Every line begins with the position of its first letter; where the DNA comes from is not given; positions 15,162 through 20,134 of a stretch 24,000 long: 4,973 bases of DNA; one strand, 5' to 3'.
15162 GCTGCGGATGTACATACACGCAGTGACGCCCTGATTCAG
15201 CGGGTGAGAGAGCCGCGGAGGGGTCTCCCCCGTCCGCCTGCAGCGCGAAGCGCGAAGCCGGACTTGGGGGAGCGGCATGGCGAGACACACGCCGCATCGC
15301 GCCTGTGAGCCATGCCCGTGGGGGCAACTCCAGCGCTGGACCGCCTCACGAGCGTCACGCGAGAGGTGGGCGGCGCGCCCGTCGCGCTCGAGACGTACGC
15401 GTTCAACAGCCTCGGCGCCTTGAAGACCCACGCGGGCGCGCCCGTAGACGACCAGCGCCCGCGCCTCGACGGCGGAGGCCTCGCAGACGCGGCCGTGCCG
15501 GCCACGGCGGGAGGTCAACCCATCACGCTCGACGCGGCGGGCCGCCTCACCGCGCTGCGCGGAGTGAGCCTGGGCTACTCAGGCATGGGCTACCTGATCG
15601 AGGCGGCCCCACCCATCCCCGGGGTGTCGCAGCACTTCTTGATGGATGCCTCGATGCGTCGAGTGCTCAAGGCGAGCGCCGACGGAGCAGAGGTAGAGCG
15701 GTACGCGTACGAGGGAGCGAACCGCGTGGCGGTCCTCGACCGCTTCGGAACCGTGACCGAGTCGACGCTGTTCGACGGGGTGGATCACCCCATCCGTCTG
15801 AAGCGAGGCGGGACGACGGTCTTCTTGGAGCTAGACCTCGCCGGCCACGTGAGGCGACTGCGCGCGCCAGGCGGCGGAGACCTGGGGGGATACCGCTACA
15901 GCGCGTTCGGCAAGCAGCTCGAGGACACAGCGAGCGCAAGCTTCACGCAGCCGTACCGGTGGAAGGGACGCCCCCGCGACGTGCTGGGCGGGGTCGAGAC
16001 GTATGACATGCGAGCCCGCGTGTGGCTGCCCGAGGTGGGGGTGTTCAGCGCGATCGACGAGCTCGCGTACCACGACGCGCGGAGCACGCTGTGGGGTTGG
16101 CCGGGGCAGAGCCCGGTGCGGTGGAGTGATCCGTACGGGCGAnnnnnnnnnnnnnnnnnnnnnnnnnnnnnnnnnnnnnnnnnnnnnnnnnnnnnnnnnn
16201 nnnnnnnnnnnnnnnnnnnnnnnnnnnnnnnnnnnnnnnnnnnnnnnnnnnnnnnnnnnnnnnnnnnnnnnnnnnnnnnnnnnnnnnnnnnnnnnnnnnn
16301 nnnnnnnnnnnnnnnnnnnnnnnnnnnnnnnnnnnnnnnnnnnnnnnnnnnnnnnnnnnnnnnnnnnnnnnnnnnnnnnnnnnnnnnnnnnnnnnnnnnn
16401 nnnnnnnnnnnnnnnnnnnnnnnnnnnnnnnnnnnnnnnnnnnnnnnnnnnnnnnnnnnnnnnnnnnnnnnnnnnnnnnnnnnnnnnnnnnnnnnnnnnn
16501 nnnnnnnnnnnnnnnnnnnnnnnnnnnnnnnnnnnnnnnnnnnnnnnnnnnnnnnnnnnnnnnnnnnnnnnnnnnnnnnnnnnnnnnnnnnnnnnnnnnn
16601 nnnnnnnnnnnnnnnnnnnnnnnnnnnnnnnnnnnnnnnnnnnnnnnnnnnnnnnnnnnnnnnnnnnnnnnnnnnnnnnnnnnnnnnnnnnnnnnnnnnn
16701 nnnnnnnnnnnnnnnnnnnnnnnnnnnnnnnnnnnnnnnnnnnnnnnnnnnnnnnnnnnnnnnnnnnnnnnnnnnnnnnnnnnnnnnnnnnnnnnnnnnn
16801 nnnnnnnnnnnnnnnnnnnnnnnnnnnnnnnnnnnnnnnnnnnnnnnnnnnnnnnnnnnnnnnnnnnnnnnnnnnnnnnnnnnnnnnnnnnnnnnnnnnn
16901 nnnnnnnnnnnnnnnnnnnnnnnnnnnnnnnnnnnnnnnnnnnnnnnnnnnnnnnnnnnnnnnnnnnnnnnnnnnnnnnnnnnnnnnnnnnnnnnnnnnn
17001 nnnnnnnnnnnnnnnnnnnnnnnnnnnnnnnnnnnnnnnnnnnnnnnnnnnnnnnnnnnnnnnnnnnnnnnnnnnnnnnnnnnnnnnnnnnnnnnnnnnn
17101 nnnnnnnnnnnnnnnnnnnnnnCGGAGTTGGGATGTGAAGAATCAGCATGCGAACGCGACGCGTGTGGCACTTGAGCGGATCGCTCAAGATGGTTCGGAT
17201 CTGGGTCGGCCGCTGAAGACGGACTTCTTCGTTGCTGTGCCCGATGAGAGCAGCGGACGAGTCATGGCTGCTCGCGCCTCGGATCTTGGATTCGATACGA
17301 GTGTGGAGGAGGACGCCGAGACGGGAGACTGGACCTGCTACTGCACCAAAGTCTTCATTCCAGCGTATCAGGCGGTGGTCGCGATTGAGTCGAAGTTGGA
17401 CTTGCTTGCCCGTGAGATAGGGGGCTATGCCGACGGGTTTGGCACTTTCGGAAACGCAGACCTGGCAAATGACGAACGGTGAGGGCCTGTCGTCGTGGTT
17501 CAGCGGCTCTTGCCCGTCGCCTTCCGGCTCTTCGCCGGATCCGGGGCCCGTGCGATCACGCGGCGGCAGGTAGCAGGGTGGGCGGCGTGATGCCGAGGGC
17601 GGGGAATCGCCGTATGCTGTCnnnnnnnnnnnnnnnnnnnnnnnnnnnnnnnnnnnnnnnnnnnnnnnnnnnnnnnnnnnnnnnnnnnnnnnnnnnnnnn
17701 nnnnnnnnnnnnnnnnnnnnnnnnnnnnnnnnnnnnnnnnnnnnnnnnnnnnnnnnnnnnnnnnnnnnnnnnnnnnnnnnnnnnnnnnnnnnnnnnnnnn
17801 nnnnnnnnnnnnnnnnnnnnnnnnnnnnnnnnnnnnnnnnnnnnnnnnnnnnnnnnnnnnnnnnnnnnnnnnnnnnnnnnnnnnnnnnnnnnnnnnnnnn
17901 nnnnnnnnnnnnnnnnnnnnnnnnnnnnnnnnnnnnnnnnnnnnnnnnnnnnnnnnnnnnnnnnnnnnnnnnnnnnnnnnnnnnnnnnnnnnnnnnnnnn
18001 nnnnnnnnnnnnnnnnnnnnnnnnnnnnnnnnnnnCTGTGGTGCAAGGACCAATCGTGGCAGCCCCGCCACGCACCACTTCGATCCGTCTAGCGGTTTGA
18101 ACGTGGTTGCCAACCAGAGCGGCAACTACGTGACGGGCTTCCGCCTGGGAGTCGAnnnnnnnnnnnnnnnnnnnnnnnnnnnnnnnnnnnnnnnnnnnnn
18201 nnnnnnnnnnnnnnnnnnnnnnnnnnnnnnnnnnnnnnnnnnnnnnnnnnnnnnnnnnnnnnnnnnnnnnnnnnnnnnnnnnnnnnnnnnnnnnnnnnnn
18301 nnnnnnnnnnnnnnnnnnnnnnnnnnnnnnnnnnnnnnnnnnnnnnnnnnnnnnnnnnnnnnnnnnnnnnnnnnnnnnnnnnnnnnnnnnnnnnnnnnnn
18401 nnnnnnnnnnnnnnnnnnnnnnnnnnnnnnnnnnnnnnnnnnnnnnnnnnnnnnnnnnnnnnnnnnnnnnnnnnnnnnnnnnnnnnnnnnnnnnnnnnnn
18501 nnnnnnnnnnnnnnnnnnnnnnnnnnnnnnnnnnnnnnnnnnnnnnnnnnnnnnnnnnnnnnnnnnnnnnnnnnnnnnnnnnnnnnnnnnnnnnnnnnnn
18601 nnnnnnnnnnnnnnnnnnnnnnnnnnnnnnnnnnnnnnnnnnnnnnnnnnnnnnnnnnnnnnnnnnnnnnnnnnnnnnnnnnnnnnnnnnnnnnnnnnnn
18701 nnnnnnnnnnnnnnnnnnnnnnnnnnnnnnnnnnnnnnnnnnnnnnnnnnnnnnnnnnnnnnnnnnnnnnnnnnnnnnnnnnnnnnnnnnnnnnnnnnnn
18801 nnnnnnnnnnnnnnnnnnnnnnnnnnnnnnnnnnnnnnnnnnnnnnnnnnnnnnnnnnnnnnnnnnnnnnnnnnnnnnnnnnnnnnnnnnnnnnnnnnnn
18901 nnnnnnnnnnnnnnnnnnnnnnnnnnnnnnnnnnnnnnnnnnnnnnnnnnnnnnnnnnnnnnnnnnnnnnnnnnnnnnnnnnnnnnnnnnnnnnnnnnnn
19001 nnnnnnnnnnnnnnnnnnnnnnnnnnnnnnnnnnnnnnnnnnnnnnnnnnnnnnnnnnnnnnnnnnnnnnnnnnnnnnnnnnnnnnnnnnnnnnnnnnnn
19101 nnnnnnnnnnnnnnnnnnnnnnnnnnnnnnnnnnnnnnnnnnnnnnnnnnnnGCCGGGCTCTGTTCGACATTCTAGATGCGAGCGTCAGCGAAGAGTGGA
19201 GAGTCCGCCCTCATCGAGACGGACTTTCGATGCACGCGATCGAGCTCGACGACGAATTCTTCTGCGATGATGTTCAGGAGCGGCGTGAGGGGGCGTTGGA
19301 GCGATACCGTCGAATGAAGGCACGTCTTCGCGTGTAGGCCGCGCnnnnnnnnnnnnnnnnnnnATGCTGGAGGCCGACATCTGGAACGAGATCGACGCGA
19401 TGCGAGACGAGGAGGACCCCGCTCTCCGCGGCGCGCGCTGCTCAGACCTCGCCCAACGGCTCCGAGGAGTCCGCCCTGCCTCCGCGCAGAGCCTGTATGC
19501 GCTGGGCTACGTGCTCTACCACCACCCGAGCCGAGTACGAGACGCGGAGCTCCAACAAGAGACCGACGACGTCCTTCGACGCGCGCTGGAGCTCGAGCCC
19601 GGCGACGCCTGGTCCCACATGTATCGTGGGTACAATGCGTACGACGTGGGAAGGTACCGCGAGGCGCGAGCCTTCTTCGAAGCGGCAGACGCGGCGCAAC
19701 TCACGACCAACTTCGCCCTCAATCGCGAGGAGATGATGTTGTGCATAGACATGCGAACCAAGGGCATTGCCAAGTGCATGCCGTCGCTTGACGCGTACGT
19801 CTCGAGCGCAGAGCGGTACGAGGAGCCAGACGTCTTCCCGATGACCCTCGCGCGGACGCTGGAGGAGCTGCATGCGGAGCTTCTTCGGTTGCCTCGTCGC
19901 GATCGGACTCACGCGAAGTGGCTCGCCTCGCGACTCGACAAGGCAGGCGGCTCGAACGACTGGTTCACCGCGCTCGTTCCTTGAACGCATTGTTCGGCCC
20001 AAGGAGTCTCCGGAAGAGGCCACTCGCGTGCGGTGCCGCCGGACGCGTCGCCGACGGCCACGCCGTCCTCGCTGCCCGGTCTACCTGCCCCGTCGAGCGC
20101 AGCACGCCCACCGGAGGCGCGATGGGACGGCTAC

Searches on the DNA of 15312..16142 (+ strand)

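Call 38: search_rna_families(sources=[L135, L136], threshold=evalue, max_evalue=1, show_alignments=2)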
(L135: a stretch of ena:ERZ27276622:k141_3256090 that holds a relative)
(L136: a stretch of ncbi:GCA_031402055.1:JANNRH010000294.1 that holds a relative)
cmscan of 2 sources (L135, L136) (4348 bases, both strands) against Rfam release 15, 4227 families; matches with E-value up to 1: 2.
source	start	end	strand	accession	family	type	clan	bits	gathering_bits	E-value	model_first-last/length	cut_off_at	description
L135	1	136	-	RF02005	group-II-D1D4-6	Intron;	CL00102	65.9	49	2.3e-17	1-141/225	3'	Group II catalytic intron D1-D4-6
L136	538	613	+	RF00029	Intron_gpII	Intron;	-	44.6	40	1.1e-06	1-77/77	no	Group II catalytic intron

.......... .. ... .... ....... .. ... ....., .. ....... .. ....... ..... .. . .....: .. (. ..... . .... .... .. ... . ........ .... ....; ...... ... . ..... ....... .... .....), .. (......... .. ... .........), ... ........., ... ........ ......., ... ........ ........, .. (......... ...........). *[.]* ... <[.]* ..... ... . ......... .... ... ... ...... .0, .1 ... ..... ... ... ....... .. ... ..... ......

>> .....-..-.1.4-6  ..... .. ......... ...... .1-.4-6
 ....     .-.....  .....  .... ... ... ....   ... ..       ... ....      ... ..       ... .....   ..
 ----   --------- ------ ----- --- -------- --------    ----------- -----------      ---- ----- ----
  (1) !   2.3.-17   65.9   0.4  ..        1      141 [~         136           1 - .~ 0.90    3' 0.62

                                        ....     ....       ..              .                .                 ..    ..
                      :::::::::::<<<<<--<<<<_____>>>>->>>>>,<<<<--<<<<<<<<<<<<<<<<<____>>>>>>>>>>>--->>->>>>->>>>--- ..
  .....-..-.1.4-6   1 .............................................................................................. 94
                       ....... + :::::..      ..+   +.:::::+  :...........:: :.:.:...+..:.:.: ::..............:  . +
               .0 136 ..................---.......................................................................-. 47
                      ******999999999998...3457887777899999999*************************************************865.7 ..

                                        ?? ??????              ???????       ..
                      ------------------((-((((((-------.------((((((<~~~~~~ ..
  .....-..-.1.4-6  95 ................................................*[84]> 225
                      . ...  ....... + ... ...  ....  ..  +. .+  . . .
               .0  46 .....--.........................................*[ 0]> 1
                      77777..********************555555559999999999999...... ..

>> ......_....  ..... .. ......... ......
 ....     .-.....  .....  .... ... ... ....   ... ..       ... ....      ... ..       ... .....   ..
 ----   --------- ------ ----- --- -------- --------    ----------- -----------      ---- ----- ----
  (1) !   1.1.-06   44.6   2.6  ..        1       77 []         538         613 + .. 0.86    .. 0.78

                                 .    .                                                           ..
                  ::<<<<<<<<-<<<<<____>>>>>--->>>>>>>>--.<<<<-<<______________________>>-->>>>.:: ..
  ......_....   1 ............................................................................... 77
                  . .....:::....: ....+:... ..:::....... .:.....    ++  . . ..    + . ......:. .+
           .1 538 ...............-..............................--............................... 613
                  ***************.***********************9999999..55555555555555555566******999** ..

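Call 71: search_dna_similar(query=L145:6081-6830:+, collection=plasmids, mode=distant, max_rows=10)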
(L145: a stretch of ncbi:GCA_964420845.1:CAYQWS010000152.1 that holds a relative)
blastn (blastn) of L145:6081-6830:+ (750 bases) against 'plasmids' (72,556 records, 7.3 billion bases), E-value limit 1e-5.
No match.

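Call 77: build_rna_model(alignment_id=A6, structure=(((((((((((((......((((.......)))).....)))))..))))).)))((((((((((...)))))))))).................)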
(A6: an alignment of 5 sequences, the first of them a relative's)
Model R1 built from alignment A6 (5 sequences, 95 columns); structure: as given.
model positions 91; base pairs 26; branch points 1; effective number of sequences 1; information 0.626 bits per position. Calibrated on 0.2 Mb of random sequence (short: E-values are rough).
structure used (alignment columns):
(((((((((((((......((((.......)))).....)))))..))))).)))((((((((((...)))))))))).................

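Call 78: search_with_rna_model(model_id=R1, sources=[window, L001, L002, L003, L115, L134, L135, L136, L137, L138, L139, L141, L142, L144, L145, L146, L147], max_evalue=1, make_alignment=true)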
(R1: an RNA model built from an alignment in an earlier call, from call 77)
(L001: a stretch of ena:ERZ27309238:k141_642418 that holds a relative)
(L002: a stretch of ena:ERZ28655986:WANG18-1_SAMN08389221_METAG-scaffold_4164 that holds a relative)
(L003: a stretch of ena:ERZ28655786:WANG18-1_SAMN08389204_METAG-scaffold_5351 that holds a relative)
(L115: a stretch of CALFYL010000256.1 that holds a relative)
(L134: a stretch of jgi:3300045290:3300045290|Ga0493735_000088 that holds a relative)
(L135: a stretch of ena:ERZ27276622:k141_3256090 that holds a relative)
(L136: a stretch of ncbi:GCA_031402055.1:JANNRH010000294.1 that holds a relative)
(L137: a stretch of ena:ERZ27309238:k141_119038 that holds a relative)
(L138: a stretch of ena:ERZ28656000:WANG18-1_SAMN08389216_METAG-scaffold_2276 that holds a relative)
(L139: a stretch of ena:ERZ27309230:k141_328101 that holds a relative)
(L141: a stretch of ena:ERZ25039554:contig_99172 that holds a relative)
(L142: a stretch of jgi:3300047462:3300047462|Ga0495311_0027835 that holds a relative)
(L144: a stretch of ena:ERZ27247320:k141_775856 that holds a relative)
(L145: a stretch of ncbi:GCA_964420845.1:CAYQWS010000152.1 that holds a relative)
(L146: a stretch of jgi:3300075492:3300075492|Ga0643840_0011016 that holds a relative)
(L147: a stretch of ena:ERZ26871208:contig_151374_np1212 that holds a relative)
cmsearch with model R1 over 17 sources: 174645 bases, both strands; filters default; matches with E-value up to 1: 31.
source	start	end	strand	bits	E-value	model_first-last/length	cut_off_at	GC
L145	6718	6808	+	98.9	3.4e-16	1-91/91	no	0.81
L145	6113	6199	-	97.4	6.4e-16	1-91/91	no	0.78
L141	1857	1941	+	91.8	7e-15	1-91/91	no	0.75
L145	8483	8575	-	87.7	3.9e-14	1-91/91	no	0.78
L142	1907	1997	+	83.4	2.5e-13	1-91/91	no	0.75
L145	10884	10935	+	55.1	4e-08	2-53/91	no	0.79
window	11405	11513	+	49.3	4.8e-07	1-91/91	no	0.72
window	15224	15332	+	49.3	4.8e-07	1-91/91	no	0.72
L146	2927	3037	+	44.4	3.7e-06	1-91/91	no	0.73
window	2384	2493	+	44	4.4e-06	1-91/91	no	0.77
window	13620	13729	+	44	4.4e-06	1-91/91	no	0.77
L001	6902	7011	+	44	4.4e-06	1-91/91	no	0.77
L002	1425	1534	+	44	4.4e-06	1-91/91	no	0.77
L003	5600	5709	+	44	4.4e-06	1-91/91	no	0.77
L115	2863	2972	-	44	4.4e-06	1-91/91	no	0.77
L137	1667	1776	+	42.2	9.5e-06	1-91/91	no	0.77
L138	1361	1470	+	42.2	9.5e-06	1-91/91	no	0.77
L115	25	74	-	41.8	1.1e-05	1-54/91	no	0.82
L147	4546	4671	+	40.9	1.6e-05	1-91/91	no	0.75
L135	186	271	+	29.7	0.0019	1-91/91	no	0.73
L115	1414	1501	-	28.4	0.0034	1-91/91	no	0.74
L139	56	165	+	22.1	0.049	1-91/91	no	0.75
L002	6785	6864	+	21.7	0.059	1-91/91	no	0.71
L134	4804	4887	-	19.9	0.12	1-91/91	no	0.71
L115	3482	3561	-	18.2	0.25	1-91/91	no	0.7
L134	6154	6229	-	15.7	0.73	1-91/91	no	0.72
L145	6772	6792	-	15.2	0.92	55-75/91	no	0.9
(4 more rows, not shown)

Alignment A7: 31 matches aligned to the model, 167 columns, each read 5' to 3' on its own strand. Consensus structure (alignment columns), stored with it:
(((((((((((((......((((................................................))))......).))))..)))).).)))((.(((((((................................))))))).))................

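Call 79: search_with_rna_model(model_id=R1, sources=[L011, L012, L013, L014, L015, L016, L017, L018, L019, L020, L021, L022, L023, L024, L025, L026, L027, L028, L029, L030, L031, L032, L033, L034, L035, L036, L037, L038, L039, L040, L041, L042, L043, L044, L045, L046, L047, L048, L049, L050, L051, L052, L053, L054, L055, L056, L057, L058, L059, L060, L061, L062, L063, L064, L065, L066, L067, L068, L069, L070, L071, L072, L073, L074, L075, L076, L077, L078, L079, L080, L081, L082, L083, L084, L085, L086, L087, L088, L089, L090, L091, L092, L093, L094, L095, L096, L097, L098, L099, L100, L101, L102, L103, L104, L105, L106, L107, L108, L109, L110], max_evalue=10)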
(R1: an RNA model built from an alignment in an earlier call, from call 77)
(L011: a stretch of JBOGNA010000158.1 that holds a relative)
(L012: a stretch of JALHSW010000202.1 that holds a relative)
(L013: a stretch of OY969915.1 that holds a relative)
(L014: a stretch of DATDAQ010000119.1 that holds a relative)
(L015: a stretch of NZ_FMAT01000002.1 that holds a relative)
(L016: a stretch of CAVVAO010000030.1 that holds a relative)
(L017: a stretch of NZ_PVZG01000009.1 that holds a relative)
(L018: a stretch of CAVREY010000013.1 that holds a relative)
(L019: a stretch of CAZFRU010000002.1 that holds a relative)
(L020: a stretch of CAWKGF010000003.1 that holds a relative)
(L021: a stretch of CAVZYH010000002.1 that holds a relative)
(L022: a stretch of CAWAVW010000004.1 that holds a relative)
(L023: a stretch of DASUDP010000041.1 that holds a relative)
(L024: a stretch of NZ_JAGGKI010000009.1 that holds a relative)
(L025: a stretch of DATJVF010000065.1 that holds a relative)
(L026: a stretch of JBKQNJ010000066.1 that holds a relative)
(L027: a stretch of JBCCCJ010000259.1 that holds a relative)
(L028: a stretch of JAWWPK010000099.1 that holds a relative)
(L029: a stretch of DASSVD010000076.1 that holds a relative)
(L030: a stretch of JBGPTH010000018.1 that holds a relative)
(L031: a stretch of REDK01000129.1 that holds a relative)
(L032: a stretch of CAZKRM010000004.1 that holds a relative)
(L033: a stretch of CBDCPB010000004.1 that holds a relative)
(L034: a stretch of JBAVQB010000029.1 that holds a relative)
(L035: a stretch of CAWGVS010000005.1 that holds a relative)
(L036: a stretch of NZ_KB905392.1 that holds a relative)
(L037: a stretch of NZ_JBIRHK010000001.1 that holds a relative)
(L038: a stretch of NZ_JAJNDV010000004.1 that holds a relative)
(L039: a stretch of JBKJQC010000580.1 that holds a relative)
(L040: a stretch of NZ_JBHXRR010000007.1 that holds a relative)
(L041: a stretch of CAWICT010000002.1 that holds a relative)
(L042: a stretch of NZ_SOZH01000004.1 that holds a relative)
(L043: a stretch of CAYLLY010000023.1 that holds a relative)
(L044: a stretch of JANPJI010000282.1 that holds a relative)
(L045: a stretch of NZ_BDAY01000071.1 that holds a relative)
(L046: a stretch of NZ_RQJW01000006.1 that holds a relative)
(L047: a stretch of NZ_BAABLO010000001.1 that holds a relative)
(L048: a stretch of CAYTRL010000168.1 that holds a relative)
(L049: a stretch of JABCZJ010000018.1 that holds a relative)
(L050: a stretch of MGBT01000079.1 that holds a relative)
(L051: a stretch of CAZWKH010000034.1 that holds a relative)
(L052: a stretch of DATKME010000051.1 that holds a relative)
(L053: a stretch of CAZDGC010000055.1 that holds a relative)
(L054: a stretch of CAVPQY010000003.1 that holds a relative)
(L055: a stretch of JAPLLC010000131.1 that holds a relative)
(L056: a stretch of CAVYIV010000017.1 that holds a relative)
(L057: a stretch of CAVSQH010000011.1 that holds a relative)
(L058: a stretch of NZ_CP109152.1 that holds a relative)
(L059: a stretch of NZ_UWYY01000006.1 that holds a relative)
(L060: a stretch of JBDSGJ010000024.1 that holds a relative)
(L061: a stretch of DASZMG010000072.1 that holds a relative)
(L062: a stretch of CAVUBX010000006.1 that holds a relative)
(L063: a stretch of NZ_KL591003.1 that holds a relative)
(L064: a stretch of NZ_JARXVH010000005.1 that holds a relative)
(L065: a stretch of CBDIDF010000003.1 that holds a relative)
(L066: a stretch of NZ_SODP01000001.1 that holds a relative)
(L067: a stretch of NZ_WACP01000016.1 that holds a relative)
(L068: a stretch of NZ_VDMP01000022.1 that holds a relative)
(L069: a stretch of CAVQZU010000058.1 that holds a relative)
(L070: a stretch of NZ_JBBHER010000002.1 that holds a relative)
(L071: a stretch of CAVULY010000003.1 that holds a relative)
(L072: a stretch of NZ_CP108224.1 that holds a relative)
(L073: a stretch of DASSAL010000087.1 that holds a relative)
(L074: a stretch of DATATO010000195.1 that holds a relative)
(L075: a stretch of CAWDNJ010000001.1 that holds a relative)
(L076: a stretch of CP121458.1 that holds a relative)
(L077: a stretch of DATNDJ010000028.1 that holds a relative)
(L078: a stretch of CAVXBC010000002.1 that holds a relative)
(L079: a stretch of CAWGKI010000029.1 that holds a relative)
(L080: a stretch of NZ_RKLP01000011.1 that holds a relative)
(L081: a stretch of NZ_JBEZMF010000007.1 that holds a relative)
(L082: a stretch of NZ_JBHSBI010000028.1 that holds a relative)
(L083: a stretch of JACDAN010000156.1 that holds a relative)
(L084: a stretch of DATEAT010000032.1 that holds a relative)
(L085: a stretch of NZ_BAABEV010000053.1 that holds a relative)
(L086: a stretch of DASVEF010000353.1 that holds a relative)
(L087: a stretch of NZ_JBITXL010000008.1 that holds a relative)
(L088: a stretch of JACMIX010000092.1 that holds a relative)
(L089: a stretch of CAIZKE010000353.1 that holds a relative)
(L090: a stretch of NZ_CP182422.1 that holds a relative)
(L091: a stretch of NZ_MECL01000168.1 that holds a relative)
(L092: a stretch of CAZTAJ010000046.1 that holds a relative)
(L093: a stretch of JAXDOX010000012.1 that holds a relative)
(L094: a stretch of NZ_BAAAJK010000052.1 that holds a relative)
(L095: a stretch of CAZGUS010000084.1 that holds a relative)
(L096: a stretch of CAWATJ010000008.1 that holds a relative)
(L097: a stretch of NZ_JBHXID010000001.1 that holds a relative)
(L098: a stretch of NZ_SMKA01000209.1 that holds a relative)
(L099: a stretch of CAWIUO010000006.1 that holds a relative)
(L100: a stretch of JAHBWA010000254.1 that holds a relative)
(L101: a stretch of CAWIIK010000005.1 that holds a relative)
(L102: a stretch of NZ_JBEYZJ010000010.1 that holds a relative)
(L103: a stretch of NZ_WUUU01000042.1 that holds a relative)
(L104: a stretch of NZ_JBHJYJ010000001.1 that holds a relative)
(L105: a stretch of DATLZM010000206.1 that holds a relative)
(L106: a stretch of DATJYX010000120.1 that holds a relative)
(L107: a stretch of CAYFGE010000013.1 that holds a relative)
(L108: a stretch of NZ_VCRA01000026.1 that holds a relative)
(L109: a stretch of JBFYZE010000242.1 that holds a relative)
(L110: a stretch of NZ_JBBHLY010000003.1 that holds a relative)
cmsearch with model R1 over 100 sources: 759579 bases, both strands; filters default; matches with E-value up to 10: 32.
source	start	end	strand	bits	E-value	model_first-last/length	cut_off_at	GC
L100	5944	6032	+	20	0.52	1-91/91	no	0.75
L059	7025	7128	+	18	1.2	1-91/91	no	0.72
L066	2158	2236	-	17.4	1.6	1-91/91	no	0.73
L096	6674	6747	+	17.3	1.6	1-91/91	no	0.72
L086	1046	1129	+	17.3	1.6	1-91/91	no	0.73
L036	2838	2912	-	16.8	2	1-91/91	no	0.71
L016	459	525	+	16.7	2.1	1-91/91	no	0.73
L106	7579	7663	+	16.5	2.3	1-91/91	no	0.75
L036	3144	3217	+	16.3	2.4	1-91/91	no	0.76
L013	3922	4001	-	16.2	2.6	1-91/91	no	0.75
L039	3437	3519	+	16.1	2.7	1-91/91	no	0.75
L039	2048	2123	+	15.5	3.5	1-91/91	no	0.75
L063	3018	3108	+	15.4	3.6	1-91/91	no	0.69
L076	3605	3692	+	15.2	3.9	1-91/91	no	0.61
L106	3715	3787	-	15.1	4.1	1-91/91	no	0.81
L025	1503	1567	+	14.9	4.5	1-91/91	no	0.63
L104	1078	1168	-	14.8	4.7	1-91/91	no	0.76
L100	4558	4644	+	14.7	5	1-91/91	no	0.72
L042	6468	6554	+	14.6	5.1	1-91/91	no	0.71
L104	3652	3720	+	14.6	5.1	1-91/91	no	0.78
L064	7803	7877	+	14.3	5.6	1-91/91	no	0.76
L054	3374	3444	-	14.1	6.4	1-91/91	no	0.76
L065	5985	6073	+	14.1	6.4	1-91/91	no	0.67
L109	1531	1626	+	14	6.6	1-91/91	no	0.72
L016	6505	6539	+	13.8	7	9-45/91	no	0.6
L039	1663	1744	+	13.6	7.8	1-91/91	no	0.72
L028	1888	1990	-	13.4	8.5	1-91/91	no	0.72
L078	6637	6686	-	13.3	8.7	1-91/91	no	0.74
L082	7527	7580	-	13.3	8.9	1-91/91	no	0.7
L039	1997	2075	-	13.3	8.9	1-91/91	no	0.76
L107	1862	1944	+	13.2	9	1-91/91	no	0.77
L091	6899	6959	+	13.2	9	1-91/91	no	0.75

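Call 91: search_rna_families(sources=[L141, L142, L145, L146], threshold=evalue, max_evalue=0.5)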
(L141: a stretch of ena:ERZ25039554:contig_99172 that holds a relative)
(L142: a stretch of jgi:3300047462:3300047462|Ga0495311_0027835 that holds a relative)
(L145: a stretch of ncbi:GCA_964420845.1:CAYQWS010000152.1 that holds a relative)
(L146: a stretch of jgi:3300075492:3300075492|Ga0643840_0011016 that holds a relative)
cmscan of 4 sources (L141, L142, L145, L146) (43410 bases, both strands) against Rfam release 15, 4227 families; matches with E-value up to 0.5: 1.
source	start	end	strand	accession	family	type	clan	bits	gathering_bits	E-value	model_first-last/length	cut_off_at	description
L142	10462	10827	+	RF00177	SSU_rRNA_bacteria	Gene; rRNA;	CL00111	305.3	50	1.9e-93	1-353/1533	3'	Bacterial small subunit ribosomal RNA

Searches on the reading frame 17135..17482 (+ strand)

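Call 16: search_protein_families(library=pfam, proteins=[window:17135-17482:+], max_evalue=0.01)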
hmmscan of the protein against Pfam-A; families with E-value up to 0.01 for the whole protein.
window:17135-17482:+ (115 aa): 1 family
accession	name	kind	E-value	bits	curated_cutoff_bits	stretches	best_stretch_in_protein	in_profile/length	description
PF06877.16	RraB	-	2.2e-18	67.1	23.3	1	8-104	3-102/102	Regulator of ribonuclease activity B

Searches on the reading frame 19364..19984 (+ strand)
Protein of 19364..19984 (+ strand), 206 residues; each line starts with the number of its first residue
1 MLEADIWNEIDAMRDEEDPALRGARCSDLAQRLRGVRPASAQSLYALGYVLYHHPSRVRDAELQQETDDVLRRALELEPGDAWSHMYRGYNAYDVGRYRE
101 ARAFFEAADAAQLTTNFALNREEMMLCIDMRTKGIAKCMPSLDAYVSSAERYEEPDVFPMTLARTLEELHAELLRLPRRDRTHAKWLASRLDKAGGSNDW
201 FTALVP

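Call 16: search_protein_families(library=pfam, proteins=[window:19364-19984:+], max_evalue=0.01)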
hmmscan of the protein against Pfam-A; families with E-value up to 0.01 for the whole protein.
window:19364-19984:+ (206 aa): 2 families
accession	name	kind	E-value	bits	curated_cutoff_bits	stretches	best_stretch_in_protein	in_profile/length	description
PF13431.12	TPR_17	-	0.0024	18.4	24.4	0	71-102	2-33/34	Tetratricopeptide repeat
PF13432.12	TPR_16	-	0.0075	17.1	32.7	0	71-110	20-59/65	Tetratricopeptide repeat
